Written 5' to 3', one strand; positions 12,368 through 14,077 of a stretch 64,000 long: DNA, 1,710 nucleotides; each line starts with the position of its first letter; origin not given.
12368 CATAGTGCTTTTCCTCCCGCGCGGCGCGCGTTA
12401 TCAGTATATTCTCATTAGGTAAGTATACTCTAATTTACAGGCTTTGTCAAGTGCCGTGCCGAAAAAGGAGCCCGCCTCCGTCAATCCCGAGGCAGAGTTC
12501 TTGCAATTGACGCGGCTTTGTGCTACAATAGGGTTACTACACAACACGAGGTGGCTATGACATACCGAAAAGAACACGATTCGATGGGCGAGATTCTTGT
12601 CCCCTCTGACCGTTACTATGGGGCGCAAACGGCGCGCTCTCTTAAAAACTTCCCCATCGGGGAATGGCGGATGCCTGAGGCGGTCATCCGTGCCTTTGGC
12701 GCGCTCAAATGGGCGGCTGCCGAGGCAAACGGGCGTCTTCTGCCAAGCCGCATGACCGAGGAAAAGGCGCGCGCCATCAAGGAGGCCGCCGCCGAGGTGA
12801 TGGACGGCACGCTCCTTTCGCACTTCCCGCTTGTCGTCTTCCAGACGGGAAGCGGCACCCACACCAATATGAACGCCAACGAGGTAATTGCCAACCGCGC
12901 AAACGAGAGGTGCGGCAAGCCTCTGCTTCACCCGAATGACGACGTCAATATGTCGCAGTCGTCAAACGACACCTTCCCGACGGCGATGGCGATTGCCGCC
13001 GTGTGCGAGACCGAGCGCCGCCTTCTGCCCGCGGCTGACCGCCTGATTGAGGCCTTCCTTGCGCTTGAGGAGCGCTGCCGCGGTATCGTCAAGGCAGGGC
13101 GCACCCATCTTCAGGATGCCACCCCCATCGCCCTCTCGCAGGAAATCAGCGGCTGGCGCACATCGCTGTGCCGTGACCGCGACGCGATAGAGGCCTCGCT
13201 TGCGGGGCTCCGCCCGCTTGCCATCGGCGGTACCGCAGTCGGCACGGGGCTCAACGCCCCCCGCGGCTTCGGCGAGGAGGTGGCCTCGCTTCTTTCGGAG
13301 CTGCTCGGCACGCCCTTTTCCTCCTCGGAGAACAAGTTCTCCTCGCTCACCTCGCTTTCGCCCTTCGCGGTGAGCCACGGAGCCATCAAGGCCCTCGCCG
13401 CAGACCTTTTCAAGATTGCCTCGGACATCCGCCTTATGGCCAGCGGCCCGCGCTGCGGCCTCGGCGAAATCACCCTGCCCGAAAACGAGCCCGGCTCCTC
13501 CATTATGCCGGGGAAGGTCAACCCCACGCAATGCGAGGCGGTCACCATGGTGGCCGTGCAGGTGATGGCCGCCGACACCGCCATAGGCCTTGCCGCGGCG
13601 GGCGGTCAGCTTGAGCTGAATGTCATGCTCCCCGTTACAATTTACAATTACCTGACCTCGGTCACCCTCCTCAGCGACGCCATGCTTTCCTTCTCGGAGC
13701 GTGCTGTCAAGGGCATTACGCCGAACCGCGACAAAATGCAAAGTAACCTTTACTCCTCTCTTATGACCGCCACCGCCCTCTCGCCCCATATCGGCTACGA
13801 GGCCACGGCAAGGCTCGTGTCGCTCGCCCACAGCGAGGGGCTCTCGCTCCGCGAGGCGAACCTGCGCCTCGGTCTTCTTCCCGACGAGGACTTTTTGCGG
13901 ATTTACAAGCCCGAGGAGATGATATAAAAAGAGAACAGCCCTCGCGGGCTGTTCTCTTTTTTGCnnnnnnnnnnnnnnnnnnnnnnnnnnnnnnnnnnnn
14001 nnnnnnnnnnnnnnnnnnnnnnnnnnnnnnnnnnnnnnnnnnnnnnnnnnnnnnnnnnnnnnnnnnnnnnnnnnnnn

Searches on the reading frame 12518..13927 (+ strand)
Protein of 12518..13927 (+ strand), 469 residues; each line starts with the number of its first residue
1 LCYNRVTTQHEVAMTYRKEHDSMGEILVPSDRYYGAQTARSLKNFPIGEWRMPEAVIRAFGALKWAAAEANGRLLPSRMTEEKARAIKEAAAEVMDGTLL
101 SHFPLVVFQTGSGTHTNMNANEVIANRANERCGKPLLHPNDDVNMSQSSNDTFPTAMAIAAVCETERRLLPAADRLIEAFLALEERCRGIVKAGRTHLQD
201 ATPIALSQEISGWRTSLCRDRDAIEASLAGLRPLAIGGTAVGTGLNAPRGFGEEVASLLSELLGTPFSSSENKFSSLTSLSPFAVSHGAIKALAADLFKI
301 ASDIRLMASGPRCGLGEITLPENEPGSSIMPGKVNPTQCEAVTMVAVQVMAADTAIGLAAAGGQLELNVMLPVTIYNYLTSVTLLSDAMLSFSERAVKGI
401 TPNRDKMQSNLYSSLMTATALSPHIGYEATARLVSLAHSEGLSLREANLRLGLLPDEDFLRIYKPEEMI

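Call 67: search_protein_families(library=pfam, proteins=[window:12518-13927:+], max_evalue=0.001)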
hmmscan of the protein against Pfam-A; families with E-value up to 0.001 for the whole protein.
window:12518-13927:+ (469 aa): 2 families
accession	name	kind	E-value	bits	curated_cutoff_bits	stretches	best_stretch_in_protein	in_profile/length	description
PF00206.25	Lyase_1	-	1.8e-91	307.3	27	1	24-350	1-311/312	Lyase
PF10415.14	FumaraseC_C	-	4.1e-15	56.4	32.5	1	418-469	2-53/54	Fumarase C C-terminus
